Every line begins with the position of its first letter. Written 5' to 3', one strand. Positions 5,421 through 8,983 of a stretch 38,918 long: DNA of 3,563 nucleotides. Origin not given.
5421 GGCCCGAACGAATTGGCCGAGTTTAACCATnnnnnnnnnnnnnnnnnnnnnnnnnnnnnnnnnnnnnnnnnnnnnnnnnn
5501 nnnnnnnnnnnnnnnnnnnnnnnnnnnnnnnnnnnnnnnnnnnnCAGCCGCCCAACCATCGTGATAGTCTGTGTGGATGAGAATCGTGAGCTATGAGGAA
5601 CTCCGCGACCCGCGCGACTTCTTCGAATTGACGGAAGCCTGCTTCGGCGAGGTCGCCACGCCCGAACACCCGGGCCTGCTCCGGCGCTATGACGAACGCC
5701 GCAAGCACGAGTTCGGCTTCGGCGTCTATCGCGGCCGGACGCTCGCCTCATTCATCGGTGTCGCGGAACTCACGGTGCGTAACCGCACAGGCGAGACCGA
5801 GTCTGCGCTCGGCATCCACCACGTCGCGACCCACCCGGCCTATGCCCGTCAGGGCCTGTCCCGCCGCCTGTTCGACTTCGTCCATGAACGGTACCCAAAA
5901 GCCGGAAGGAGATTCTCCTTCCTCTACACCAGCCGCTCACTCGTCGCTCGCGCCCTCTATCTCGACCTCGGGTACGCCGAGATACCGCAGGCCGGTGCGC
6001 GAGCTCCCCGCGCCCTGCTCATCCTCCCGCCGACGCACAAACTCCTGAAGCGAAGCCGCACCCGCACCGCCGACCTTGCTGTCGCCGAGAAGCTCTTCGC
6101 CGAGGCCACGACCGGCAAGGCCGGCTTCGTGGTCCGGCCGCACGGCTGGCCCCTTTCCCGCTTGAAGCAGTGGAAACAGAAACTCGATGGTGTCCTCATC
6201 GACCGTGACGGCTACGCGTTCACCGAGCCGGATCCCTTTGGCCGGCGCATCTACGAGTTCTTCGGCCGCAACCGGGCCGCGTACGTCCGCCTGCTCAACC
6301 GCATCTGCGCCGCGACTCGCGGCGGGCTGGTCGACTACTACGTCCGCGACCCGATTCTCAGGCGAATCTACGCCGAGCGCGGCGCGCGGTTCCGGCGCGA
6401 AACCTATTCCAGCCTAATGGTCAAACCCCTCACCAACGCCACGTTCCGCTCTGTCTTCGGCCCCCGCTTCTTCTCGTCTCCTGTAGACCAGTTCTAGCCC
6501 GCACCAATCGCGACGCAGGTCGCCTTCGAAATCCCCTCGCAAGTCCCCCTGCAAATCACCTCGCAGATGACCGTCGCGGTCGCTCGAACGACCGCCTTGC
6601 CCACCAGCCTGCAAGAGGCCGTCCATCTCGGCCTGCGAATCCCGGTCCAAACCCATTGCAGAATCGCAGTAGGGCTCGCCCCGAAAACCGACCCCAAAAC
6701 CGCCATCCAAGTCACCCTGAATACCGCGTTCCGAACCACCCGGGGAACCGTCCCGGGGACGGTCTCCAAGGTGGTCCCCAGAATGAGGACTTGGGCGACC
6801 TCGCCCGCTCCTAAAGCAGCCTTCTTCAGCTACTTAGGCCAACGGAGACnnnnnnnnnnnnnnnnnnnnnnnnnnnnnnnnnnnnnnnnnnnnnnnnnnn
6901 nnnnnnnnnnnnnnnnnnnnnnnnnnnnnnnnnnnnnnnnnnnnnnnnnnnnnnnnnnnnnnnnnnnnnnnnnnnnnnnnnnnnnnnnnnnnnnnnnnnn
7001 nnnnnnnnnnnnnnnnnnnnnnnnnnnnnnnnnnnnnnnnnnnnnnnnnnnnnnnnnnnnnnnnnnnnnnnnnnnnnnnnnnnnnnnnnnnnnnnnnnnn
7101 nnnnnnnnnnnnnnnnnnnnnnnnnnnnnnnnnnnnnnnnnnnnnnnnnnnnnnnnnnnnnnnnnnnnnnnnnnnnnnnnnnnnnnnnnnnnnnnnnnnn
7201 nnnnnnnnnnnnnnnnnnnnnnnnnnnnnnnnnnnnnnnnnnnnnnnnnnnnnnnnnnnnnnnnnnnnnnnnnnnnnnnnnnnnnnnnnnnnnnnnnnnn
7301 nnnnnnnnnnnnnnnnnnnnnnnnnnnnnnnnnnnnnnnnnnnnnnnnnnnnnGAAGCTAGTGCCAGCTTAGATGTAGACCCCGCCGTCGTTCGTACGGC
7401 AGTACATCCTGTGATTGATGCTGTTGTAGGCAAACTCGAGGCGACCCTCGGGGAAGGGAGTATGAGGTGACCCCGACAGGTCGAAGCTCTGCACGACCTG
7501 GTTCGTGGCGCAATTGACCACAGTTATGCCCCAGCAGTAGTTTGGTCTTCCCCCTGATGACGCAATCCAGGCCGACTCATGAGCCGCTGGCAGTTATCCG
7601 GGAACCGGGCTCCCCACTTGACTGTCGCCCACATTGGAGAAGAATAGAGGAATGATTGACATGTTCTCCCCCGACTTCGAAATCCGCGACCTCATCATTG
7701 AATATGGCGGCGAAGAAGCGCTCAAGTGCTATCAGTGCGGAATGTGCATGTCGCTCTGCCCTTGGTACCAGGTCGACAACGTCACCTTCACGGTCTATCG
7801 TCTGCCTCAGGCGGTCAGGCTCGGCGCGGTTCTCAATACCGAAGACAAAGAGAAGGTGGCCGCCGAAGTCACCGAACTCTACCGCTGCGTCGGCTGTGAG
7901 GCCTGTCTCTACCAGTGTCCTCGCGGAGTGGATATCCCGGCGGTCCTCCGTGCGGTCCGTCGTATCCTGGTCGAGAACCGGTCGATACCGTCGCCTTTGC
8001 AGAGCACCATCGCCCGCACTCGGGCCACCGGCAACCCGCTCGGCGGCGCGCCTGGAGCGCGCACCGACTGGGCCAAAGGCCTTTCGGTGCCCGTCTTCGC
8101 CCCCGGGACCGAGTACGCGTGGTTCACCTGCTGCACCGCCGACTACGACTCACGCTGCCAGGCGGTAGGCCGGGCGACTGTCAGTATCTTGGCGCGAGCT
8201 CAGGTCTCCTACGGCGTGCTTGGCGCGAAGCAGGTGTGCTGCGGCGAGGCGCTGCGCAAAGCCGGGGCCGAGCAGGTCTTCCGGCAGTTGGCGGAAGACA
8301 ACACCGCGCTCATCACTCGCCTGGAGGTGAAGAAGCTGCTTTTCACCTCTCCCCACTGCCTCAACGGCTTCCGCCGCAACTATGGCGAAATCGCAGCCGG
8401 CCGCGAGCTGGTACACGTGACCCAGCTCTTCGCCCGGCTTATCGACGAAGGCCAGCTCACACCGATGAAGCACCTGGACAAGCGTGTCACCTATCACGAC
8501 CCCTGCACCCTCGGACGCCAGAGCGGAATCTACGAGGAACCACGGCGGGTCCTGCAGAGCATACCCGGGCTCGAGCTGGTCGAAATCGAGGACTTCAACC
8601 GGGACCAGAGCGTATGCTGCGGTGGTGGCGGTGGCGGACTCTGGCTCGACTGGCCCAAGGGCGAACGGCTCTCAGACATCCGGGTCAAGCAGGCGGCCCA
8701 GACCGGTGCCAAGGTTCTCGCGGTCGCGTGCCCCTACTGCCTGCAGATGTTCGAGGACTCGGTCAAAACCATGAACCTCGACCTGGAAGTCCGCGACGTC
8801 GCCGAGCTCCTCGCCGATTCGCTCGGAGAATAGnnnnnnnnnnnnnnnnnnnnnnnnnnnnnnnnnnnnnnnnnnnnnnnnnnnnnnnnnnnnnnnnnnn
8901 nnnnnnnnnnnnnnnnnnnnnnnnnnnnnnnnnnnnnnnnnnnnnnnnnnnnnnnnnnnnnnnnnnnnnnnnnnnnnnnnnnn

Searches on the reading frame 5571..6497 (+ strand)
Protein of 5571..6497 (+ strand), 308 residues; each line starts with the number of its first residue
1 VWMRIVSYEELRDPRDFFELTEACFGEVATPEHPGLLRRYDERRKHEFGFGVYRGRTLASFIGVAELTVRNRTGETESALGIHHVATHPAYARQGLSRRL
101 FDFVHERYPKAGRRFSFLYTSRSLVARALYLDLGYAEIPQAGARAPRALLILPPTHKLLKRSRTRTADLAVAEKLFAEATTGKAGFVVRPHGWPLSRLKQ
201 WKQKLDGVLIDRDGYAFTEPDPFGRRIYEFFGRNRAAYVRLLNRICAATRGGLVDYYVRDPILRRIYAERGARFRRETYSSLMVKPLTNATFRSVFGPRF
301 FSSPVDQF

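Call 83: search_protein_families(library=pfam, proteins=[window:5571-6497:+], max_evalue=0.001)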
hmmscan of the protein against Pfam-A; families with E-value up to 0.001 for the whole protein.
window:5571-6497:+ (308 aa): 4 families
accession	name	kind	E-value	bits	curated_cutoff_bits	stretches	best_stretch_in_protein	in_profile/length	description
PF13527.13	Acetyltransf_9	-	5e-12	46.4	25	1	15-136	11-125/127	Acetyltransferase (GNAT) domain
PF00583.31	Acetyltransf_1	-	3.3e-07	31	20.7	1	16-135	3-116/116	Acetyltransferase (GNAT) family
PF13508.13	Acetyltransf_7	-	2.2e-06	28.4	27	1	62-136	15-83/84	Acetyltransferase (GNAT) domain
PF13673.13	Acetyltransf_10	-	1.3e-05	25.6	23.6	1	49-138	33-110/128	Acetyltransferase (GNAT) domain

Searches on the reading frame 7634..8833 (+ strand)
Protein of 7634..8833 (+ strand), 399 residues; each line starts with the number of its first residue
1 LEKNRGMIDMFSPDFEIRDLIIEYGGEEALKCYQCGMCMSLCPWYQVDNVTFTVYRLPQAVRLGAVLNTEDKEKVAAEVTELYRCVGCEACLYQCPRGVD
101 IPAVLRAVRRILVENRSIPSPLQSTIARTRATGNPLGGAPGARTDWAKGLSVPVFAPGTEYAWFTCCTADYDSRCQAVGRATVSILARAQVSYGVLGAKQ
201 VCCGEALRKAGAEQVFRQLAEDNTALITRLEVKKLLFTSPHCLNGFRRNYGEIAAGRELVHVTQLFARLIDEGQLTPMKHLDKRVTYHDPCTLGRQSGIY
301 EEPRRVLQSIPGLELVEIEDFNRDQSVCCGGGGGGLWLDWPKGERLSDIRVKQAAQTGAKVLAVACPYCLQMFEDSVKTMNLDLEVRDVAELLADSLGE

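Call 17: search_protein_families(library=ncbifam, proteins=[window:7634-8833:+], max_evalue=0.00001)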
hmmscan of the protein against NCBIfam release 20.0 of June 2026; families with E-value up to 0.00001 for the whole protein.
window:7634-8833:+ (399 aa): 16 families
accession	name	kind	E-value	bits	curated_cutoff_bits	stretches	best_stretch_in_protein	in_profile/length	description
NF004898.0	PRK06259.1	equivalog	2.2e-47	161.8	385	1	30-395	134-486/488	fumarate reductase (CoM/CoB) subunit TfrB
NF045670.1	quin_L_LdhH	equivalog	2.9e-40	138.3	800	2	157-394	465-706/706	L-lactate dehydrogenase (quinone) large subunit LdhH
NF045724.1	ferredox_TmcB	equivalog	2.3e-27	95.7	735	2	211-395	236-426/430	electron transfer complex ferredoxin TmcB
NF008369.0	PRK11168.1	equivalog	6.5e-27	94.4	278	2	160-373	168-381/401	anaerobic glycerol-3-phosphate dehydrogenase subunit C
NF045711.1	sulf_resp_HmcF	equivalog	3.2e-18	65.8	750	1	257-383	307-435/457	sulfate respiration complex iron-sulfur protein HmcF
NF045796.1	DsrK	equivalog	8.7e-16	57.6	400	1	253-337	293-375/453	sulfate reduction electron transfer complex DsrMKJOP subunit DsrK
TIGR03379.1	glycerol3P_GlpC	equivalog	3.7e-15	55.6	279.9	1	161-333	164-335/397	anaerobic glycerol-3-phosphate dehydrogenase subunit GlpC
NF045663.1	diclust_near_Sec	equivalog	1.9e-14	52.7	530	1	27-378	301-623/759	pyridine nucleotide-disulfide oxidoreductase/dicluster-binding protein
NF008434.0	PRK11274.1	equivalog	1.3e-12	47.4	333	1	31-129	24-117/409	glycolate oxidase subunit GlcF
NF038018.1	qmoC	equivalog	3.4e-10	39.9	300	1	13-129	1-108/360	quinone-interacting membrane-bound oxidoreductase complex subunit QmoC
TIGR03290.1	CoB_CoM_SS_C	equivalog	7.4e-09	35.7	160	1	31-121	3-84/144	CoB--CoM heterodisulfide reductase subunit C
NF004616.0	PRK05950.1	subfamily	3e-08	33.1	228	1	28-116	145-237/238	succinate dehydrogenase iron-sulfur subunit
NF009226.0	PRK12576.1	equivalog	5.5e-08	32.5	344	1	31-111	155-236/317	succinate dehydrogenase/fumarate reductase iron-sulfur subunit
TIGR00273.1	TIGR00273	equivalog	1.3e-06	27.5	444.8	1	27-116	290-376/432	LutB/LldF family L-lactate oxidation iron-sulfur protein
TIGR04105.1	FeFe_hydrog_B1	subfamily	4.1e-06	25.7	450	1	31-98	143-203/462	monomeric [FeFe] hydrogenase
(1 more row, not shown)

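Call 83: search_protein_families(library=pfam, proteins=[window:7634-8833:+], max_evalue=0.001)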
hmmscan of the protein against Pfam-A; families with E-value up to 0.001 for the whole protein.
window:7634-8833:+ (399 aa): 10 families
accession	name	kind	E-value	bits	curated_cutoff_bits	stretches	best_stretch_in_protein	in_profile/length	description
PF02754.22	CCG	-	7.2e-29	100.2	20.6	2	285-373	1-84/85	Cysteine-rich domain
PF13183.11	Fer4_8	-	5.2e-10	40.2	27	1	28-99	1-68/68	4Fe-4S dicluster domain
PF13534.11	Fer4_17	-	1.4e-08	35.6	22.2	1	31-100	1-61/61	4Fe-4S dicluster domain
PF13237.11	Fer4_10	-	2.3e-07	31.1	25.5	1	29-96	6-53/53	4Fe-4S dicluster domain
PF12838.12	Fer4_7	-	5.2e-06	27.3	27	1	31-99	1-52/52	4Fe-4S dicluster domain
PF13187.11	Fer4_9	-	1.3e-05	25.6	27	1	31-98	1-50/52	4Fe-4S dicluster domain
PF25160.1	LdpA_Fe-S-bd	-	4e-05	23.8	27.6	1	25-51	21-47/49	LdpA Fe-S cluster-binding domain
PF14691.11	Fer4_20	-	0.00013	22.2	25.8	0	77-109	16-50/113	Dihydroprymidine dehydrogenase domain II, 4Fe-4S cluster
PF13484.11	Fer4_16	-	0.00019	22.6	30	0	31-97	1-65/66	4Fe-4S double cluster binding domain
PF12797.12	Fer4_2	-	0.00057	20.1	24.5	0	81-96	6-21/22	4Fe-4S binding domain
